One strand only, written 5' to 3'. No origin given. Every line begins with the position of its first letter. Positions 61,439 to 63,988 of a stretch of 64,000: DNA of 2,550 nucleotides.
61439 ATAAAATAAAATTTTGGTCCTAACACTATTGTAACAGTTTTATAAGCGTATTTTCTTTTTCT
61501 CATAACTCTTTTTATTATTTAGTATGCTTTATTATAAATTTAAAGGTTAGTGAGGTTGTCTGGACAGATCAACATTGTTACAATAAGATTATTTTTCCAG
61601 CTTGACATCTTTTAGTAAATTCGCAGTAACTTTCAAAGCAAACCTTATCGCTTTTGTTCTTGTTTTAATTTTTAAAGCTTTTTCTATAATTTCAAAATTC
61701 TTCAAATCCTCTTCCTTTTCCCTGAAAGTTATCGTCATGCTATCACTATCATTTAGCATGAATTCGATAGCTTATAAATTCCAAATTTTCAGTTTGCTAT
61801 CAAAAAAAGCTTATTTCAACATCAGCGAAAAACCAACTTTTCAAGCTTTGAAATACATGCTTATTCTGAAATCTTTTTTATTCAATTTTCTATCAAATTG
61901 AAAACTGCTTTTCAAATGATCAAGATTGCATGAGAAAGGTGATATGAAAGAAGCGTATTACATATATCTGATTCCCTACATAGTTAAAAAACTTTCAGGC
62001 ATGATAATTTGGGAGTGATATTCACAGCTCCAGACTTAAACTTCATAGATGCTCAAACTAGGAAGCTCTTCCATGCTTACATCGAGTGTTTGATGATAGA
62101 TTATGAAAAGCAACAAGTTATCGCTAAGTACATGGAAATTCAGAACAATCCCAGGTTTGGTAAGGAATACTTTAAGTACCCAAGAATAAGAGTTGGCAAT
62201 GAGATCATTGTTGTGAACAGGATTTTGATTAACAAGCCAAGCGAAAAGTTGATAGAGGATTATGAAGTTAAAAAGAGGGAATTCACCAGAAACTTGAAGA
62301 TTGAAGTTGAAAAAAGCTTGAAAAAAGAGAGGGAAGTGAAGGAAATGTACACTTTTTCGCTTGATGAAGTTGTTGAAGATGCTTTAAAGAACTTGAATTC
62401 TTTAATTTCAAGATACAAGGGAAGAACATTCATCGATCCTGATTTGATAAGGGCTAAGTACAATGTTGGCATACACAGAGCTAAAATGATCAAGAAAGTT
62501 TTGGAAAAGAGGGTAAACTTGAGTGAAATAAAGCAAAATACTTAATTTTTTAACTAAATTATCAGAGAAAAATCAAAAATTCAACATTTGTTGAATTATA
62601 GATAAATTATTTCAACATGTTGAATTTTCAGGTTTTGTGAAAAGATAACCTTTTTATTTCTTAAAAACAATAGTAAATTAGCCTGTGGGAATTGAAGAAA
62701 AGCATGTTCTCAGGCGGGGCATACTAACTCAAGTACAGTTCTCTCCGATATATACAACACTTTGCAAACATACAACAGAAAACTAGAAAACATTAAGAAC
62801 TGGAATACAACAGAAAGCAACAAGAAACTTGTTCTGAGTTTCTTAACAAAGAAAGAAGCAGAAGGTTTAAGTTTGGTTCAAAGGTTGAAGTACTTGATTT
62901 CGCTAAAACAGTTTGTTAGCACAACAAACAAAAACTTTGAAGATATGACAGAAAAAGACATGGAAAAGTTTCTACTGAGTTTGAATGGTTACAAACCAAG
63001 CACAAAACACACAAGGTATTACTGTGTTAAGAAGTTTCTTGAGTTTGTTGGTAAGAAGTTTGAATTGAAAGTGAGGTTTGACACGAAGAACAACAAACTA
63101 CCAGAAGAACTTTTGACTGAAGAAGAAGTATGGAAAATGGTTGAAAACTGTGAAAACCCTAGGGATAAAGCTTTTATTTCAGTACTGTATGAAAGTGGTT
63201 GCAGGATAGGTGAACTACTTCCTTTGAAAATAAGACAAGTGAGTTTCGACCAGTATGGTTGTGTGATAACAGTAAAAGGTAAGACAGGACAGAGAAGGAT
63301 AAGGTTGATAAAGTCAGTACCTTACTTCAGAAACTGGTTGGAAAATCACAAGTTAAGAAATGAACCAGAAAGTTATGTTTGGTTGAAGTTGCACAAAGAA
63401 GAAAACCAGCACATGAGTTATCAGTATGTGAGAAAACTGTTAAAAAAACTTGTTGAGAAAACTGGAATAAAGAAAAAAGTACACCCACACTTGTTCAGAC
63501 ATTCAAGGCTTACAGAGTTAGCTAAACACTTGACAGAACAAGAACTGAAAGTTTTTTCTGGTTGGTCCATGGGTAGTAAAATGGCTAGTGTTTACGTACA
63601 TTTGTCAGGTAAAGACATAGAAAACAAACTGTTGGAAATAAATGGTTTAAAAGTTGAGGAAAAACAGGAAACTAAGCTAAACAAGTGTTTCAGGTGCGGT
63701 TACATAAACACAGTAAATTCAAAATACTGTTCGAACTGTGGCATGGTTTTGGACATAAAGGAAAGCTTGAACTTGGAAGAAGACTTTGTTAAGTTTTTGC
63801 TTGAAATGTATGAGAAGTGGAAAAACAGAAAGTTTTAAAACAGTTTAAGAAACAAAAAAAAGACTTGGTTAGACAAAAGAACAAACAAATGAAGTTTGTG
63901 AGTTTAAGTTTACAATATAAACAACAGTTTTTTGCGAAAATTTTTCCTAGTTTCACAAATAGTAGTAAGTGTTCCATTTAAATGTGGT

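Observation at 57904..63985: tRNA-cluster integration hotspot with tandem elements at tRNA-Glu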

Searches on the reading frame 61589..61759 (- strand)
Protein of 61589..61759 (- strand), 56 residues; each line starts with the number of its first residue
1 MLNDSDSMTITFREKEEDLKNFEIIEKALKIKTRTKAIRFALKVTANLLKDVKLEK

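Call 10: search_protein_families(library=pfam, proteins=[window:61589-61759:-], max_evalue=0.01)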
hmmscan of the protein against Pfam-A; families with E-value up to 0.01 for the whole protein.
window:61589-61759:- (56 aa): 0 families

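Call 57: search_protein_families(library=phrogs, proteins=[window:61589-61759:-], max_evalue=0.01)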
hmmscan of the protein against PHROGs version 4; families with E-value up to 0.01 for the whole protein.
window:61589-61759:- (56 aa): 0 families

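Call 59: search_protein_families(library=pfam, proteins=[window:61589-61759:-], max_evalue=1)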
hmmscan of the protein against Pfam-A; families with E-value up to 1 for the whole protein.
window:61589-61759:- (56 aa): 2 families
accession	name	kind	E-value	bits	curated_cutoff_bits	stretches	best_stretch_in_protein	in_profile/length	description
PF17218.8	CBX7_C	-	0.045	13.9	22.2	1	6-14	21-29/33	CBX family C-terminal motif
PF07033.16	Orthopox_B11R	-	0.23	11.7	25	1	10-42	13-46/71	Orthopoxvirus B11R protein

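Call 65: search_protein_families(library=ncbifam, proteins=[window:61589-61759:-], max_evalue=0.01)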
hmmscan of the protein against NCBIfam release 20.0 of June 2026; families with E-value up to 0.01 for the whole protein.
window:61589-61759:- (56 aa): 0 families

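Call 82: predict_structure(protein=window:61589-61759:-)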
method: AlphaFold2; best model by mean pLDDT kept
length: 56 residues; sequences in the alignment: 1
mean_pLDDT: 85.2   pTM: 0.43
mean pLDDT of the five models: 85.2, 83.9, 72.4, 67.3, 63.6
residues with pLDDT >= 90: 30; 70-90: 18; 50-70: 8; < 50: 0
segments of 3 or more residues with pLDDT < 50: none
pLDDT, mean of each block of 10 residues (from residue 1): 67 87 93 94 92 71
secondary structure, 60 per line:
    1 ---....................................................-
elements in order: H4-55
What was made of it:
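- Tried and rejected: The single-sequence AlphaFold model is one long helix (pLDDT 85, call 82).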

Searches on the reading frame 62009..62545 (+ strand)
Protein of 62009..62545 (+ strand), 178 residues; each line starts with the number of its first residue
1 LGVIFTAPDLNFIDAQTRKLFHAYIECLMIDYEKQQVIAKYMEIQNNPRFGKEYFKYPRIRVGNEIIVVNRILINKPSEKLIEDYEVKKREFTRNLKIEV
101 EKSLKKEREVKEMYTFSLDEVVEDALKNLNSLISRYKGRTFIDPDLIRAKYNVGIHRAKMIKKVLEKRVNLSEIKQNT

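Call 10: search_protein_families(library=pfam, proteins=[window:62009-62545:+], max_evalue=0.01)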
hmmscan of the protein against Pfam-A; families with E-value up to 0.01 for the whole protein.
window:62009-62545:+ (178 aa): 0 families

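Call 57: search_protein_families(library=phrogs, proteins=[window:62009-62545:+], max_evalue=0.01)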
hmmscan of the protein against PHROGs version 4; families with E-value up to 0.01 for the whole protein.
window:62009-62545:+ (178 aa): 0 families

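Call 59: search_protein_families(library=pfam, proteins=[window:62009-62545:+], max_evalue=1)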
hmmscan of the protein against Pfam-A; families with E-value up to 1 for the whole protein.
window:62009-62545:+ (178 aa): 0 families

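Call 65: search_protein_families(library=ncbifam, proteins=[window:62009-62545:+], max_evalue=0.01)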
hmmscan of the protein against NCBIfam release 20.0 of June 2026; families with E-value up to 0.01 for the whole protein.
window:62009-62545:+ (178 aa): 0 families

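Call 66: find_encoding_contigs(protein=window:62009-62545:+, flank=10000, max_places=10)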
Protein window:62009-62545:+ (178 aa): no gene with exactly this product is on record in the collection.

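Call 70: find_homologous_proteins(query=window:62009-62545:+, max_evalue=0.001)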
Query window:62009-62545:+ (178 aa): 2 proteins with E <= 0.001 among 98 candidates.
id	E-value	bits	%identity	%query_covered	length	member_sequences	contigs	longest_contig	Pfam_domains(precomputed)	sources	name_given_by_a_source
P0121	4.1e-108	377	100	100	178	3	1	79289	-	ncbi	ncbi:MAG: hypothetical protein QW228_03030 [Candidatus Aenigmatarchaeota archaeon]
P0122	5.2e-37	145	46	93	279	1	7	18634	PF05707.19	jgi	-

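Call 72: find_encoding_contigs(protein=P0121, flank=10000, max_places=10)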
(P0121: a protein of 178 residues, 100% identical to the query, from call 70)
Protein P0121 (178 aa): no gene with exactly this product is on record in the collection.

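Call 74: search_protein_families(library=pfam, proteins=[P0122], max_evalue=0.01)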
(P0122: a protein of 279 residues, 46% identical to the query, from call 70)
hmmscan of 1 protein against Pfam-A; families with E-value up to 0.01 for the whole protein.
P0122 (279 aa): 7 families
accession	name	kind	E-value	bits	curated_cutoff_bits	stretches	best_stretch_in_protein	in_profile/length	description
PF05707.18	Zot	-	1.2e-05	25.3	20.3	1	50-127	56-139/197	Zonular occludens toxin (Zot)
PF13401.12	AAA_22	-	0.00024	21.9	27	1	21-47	8-33/130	AAA domain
PF20720.3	nSTAND3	-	0.00029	21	27.2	1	15-114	14-111/155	Novel STAND NTPase 3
PF00270.35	DEAD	-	0.00041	20.6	26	0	3-78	56-126/167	DEAD/DEAH box helicase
PF04851.21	ResIII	-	0.0024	18.2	22.5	1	3-53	10-58/164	Type III restriction enzyme, res subunit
PF04665.18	Pox_A32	-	0.0027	17.7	22.8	0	93-155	115-176/242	Poxvirus A32 protein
PF04222.17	DUF416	-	0.0077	16.3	23.7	0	132-215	110-187/188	Protein of unknown function (DUF416)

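Call 75: list_cluster_members(proteins=[P0121, P0123, P0001, P0122])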
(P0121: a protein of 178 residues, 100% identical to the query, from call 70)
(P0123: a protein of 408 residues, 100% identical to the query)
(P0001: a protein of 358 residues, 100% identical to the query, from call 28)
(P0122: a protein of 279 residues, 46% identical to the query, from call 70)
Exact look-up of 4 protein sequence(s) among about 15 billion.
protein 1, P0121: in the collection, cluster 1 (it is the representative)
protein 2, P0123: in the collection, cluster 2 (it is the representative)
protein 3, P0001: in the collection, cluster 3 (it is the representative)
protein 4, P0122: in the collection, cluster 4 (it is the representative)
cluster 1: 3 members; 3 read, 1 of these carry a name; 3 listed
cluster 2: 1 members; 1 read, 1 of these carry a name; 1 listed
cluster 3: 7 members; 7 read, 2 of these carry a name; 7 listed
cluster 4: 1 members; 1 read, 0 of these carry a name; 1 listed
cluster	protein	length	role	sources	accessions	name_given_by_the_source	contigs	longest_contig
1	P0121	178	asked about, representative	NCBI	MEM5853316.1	MAG: hypothetical protein QW228_03030 [Candidatus Aenigmatarchaeota archaeon]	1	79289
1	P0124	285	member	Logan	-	-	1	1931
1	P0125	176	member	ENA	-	-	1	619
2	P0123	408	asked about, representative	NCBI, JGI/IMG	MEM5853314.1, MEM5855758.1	MAG: hypothetical protein QW228_03020 [Candidatus Aenigmatarchaeota archaeon]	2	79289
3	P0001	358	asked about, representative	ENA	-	-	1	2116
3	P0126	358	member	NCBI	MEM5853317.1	MAG: tyrosine-type recombinase/integrase [Candidatus Aenigmatarchaeota archaeon]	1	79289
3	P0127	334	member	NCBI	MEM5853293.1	MAG: tyrosine-type recombinase/integrase [Candidatus Aenigmatarchaeota archaeon]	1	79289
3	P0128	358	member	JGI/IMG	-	-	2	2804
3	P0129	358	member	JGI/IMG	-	-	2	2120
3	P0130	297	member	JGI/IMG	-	-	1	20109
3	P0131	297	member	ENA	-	-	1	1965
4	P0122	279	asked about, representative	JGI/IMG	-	-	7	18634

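Call 91: predict_structure(protein=P0122)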
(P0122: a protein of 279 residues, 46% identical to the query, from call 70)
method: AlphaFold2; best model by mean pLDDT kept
length: 279 residues; sequences in the alignment: 1
mean_pLDDT: 45.1   pTM: 0.28
mean pLDDT of the five models: 45.1, 43.9, 43.4, 39.1, 35.9
residues with pLDDT >= 90: 0; 70-90: 28; 50-70: 41; < 50: 210
segments of 3 or more residues with pLDDT < 50: 1-57, 61-63, 65-192, 213-220, 241-247, 277-279
pLDDT, mean of each block of 10 residues (from residue 1): 41 43 40 43 43 47 46 42 40 45 40 36 33 33 30 34 32 29 30 52 60 45 74 63 47 70 73 54
secondary structure, 60 per line:
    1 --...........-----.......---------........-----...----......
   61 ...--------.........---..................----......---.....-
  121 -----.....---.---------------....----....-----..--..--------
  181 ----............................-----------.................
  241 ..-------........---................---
elements in order: H3-13 E19-25 H35-42 H55-63 E72-76 H77-80 H84-101 E106-111 E115-119 E126-130 E150-153 E158-161 H185-212 H224-242 H250-257 H261-276
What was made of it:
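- Tried and rejected: The model had pLDDT 45 (call 91), so I did not use it for a fold search.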

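Call 92: search_solved_structures(query=P0122, max_evalue=1)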
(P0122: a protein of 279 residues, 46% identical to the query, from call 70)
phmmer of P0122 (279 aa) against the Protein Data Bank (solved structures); distinct sequences matched with E-value up to 1: 12.
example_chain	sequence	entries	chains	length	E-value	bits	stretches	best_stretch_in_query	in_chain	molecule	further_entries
4v91_O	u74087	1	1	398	0.19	14.3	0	151-236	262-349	UL13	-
9eho_O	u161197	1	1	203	0.26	13.9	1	151-231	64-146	Large ribosomal subunit protein uL13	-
3qu4_A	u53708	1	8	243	0.44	13.1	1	39-96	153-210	INORGANIC PYROPHOSPHATASE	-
3quc_A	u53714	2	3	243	0.55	12.8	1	39-96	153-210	INORGANIC PYROPHOSPHATASE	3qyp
3qu7_A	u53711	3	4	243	0.55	12.8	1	39-96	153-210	INORGANIC PYROPHOSPHATASE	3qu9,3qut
3r9k_A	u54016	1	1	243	0.55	12.8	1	39-96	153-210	Putative beta-phosphoglucomutase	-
3qu2_A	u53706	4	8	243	0.55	12.8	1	39-96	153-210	INORGANIC PYROPHOSPHATASE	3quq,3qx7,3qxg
3qub_A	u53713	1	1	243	0.55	12.8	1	39-96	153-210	INORGANIC PYROPHOSPHATASE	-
3qu5_A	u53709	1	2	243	0.57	12.7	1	39-96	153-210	INORGANIC PYROPHOSPHATASE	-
4ihq_A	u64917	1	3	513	0.61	12.7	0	21-57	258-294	FlaI ATPase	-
4ii7_A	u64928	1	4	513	0.61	12.6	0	21-57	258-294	FlaI ATPase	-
4m4w_J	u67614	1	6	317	0.78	12.3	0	191-241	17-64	Primosomal protein DnaI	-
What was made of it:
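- Tried and rejected: The PDB sequence search gave nothing significant (call 92).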

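Call 93: search_protein_families(library=phrogs, proteins=[P0122, P0124], max_evalue=0.01)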
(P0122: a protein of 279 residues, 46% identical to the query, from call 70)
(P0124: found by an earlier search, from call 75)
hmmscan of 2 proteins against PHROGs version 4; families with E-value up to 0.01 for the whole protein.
P0122 (279 aa): 7 families
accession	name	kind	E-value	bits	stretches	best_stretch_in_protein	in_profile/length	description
phrog_5484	-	DNA, RNA and nucleotide metabolism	3e-11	44.3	1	6-207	17-226/239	DnaA-like replication initiation protein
phrog_197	-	moron, auxiliary metabolic gene and host takeover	0.00012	22.7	1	67-126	98-156/486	Zot-like toxin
phrog_20922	-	head and packaging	0.001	19.1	1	70-129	78-136/318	head morphogenesis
phrog_1293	-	tail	0.0016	17.3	1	92-246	740-871/1424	tail length tape measure protein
phrog_2666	-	head and packaging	0.0038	16.9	1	12-47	315-350/555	terminase large subunit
phrog_2071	-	other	0.0053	17.6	0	14-48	12-46/282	ATPase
phrog_1675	-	head and packaging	0.0074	16.7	0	72-165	82-171/353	morphogenesis (protein I of M13)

P0124 (285 aa): 9 families
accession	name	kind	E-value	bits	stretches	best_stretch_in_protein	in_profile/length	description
phrog_5484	-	DNA, RNA and nucleotide metabolism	6.7e-11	43.2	1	5-153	15-176/239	DnaA-like replication initiation protein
phrog_1675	-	head and packaging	0.00036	21.1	1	72-136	81-146/353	morphogenesis (protein I of M13)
phrog_11254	-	DNA, RNA and nucleotide metabolism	0.00046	20.7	1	20-118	87-191/293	DnaA-like replication initiation protein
phrog_11271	-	head and packaging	0.0015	19.5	1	69-126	86-141/145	head morphogenesis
phrog_3277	-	DNA, RNA and nucleotide metabolism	0.0021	18.9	1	14-54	5-47/168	DnaC-like helicase loader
phrog_3787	-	unknown function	0.0025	18.2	0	98-174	106-179/242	-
phrog_197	-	moron, auxiliary metabolic gene and host takeover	0.0038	17.7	0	26-127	33-156/486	Zot-like toxin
phrog_1366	-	unknown function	0.0053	17.3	0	17-52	12-43/307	-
phrog_124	-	DNA, RNA and nucleotide metabolism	0.0089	16.4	0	12-41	36-65/382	Sak4-like ssDNA annealing protein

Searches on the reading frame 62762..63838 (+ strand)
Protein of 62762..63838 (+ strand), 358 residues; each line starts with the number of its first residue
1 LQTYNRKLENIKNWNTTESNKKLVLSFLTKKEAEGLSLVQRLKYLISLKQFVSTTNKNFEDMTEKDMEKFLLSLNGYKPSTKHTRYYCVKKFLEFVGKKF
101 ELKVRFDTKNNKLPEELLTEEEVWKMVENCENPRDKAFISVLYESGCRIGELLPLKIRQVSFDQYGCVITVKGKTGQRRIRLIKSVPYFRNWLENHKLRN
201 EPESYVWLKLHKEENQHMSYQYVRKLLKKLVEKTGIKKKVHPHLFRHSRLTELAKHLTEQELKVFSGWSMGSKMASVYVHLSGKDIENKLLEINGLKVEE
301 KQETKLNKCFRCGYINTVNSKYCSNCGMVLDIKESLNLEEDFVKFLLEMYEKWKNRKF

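Call 10: search_protein_families(library=pfam, proteins=[window:62762-63838:+], max_evalue=0.01)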
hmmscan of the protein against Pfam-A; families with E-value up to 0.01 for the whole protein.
window:62762-63838:+ (358 aa): 4 families
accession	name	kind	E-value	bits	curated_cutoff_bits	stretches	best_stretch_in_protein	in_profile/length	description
PF00589.27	Phage_integrase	-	1.7e-24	86.9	27.1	1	118-282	3-169/172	Phage integrase family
PF13495.12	Phage_int_SAM_4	-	1.1e-05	26.2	27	1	25-74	3-53/85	Phage integrase, N-terminal SAM-like domain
PF13240.11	Zn_Ribbon_1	-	0.00022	21.4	25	1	308-328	1-21/23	zinc-ribbon domain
PF12773.13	DZR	-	0.0016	19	27.3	1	305-327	21-45/45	Double zinc ribbon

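Call 22: find_encoding_contigs(protein=window:62762-63838:+, flank=10000, max_places=8)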
Protein window:62762-63838:+ (358 aa): no gene with exactly this product is on record in the collection.

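Call 28: find_homologous_proteins(query=window:62762-63838:+, max_evalue=1e-20)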
Query window:62762-63838:+ (358 aa): 1114 proteins with E <= 1e-20 among 3184 candidates; the best 120 are listed.
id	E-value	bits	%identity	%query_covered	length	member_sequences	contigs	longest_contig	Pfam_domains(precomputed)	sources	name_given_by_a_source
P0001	1.5e-234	796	100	100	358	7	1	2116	PF13495.13,PF00589.28,PF22823.3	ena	-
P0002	4.7e-133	462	58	99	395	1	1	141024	PF00589.28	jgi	jgi:integrase/recombinase XerD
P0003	5.6e-114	399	53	98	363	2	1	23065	PF00589.28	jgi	jgi:site-specific recombinase XerD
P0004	1.4e-111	391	51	96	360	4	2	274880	PF00589.28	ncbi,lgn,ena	-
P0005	3.4e-110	387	49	99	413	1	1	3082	PF00589.28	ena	-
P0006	4.0e-108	380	50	97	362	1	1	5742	PF00589.28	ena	-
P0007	1.2e-107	378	49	98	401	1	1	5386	PF00589.28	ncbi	-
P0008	4.7e-103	363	46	100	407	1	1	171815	PF00589.28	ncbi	ncbi:MAG: site-specific integrase [Candidatus Aenigmatarchaeota archaeon]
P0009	4.8e-103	363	48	94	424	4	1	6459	PF00589.28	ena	-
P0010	1.1e-102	362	48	93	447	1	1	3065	PF13240.12,PF00589.28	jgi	-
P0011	3.5e-102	360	46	99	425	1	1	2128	PF00589.28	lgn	-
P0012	5.2e-102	360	51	93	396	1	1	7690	PF00589.28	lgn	-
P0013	1.9e-101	358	50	91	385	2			PF00589.28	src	-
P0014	1.7e-92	328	47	93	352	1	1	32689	PF00589.28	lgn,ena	-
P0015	5.6e-90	320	47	93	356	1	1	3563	PF00589.28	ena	-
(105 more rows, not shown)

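Call 29: find_encoding_contigs(protein=P0001, flank=10000, max_places=10)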
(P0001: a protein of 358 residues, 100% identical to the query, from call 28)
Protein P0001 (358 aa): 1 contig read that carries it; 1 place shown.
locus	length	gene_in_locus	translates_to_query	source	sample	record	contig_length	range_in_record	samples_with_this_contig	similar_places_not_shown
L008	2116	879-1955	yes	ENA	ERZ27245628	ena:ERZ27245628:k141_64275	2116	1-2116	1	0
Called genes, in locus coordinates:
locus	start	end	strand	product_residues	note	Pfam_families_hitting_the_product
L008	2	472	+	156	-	?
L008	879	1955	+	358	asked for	PF13495:Phage_int_SAM_4 (faint), PF00589:Phage_integrase, PF22823:MrpR_C_cat (weak)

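Call 57: search_protein_families(library=phrogs, proteins=[window:62762-63838:+], max_evalue=0.01)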
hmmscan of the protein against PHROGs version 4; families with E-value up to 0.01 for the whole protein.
window:62762-63838:+ (358 aa): 5 families
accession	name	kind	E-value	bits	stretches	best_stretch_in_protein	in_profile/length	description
phrog_1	-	integration and excision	4e-30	106.6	1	21-302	167-459/611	integrase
phrog_216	-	integration and excision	1.1e-20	74.9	1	98-285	36-228/301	integrase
phrog_11547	-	unknown function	5.3e-05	24.2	1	307-346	2-39/64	-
phrog_5830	-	integration and excision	0.00019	21.8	1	49-178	32-174/318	integrase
phrog_13558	-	unknown function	0.0071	17.3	0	300-337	23-59/69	-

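Call 65: search_protein_families(library=ncbifam, proteins=[window:62762-63838:+], max_evalue=0.01)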
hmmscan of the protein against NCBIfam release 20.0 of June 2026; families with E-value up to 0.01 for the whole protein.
window:62762-63838:+ (358 aa): 10 families
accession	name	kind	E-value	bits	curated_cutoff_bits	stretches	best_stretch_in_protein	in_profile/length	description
NF040815.2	recomb_XerA_Arch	equivalog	2e-37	129.2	220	1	26-256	2-229/263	site-specific tyrosine recombinase/integron integrase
TIGR02224.1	recomb_XerC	equivalog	2.7e-25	89.3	335.15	1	45-255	25-251/295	tyrosine recombinase XerC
TIGR02225.1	recomb_XerD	equivalog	3.3e-24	85.7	329.6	1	40-255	17-248/290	site-specific tyrosine recombinase XerD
NF001399.0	PRK00283.1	subfamily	5.5e-22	78.4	279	1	45-256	34-258/300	tyrosine recombinase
TIGR02249.1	integrase_gron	subfamily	9e-18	64.7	265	2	42-180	20-162/315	integron integrase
NF003462.0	PRK05084.1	equivalog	6.1e-13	48.2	267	1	129-292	191-355/360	tyrosine recombinase XerS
NF002331.0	PRK01287.1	subfamily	1.4e-09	37.4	371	1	107-253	131-284/365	site-specific tyrosine recombinase XerC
NF011946.0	PRK15417.1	equivalog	2e-09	37.1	435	2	112-182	112-179/337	integron integrase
NF007370.0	PRK09870.1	subfamily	1.4e-05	24.9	221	1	132-254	31-152/200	tyrosine-type DNA invertase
NF007371.0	PRK09871.1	subfamily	0.0004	20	222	1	120-259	9-152/198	tyrosine-type DNA invertase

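Call 93: search_protein_families(library=phrogs, proteins=[P0124], max_evalue=0.01)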
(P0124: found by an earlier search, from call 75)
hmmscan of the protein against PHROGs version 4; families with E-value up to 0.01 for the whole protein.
P0124 (285 aa): 9 families
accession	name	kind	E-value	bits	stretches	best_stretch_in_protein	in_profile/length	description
phrog_5484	-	DNA, RNA and nucleotide metabolism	6.7e-11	43.2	1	5-153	15-176/239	DnaA-like replication initiation protein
phrog_1675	-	head and packaging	0.00036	21.1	1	72-136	81-146/353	morphogenesis (protein I of M13)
phrog_11254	-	DNA, RNA and nucleotide metabolism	0.00046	20.7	1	20-118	87-191/293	DnaA-like replication initiation protein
phrog_11271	-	head and packaging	0.0015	19.5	1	69-126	86-141/145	head morphogenesis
phrog_3277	-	DNA, RNA and nucleotide metabolism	0.0021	18.9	1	14-54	5-47/168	DnaC-like helicase loader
phrog_3787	-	unknown function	0.0025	18.2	0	98-174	106-179/242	-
phrog_197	-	moron, auxiliary metabolic gene and host takeover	0.0038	17.7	0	26-127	33-156/486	Zot-like toxin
phrog_1366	-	unknown function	0.0053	17.3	0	17-52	12-43/307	-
phrog_124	-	DNA, RNA and nucleotide metabolism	0.0089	16.4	0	12-41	36-65/382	Sak4-like ssDNA annealing protein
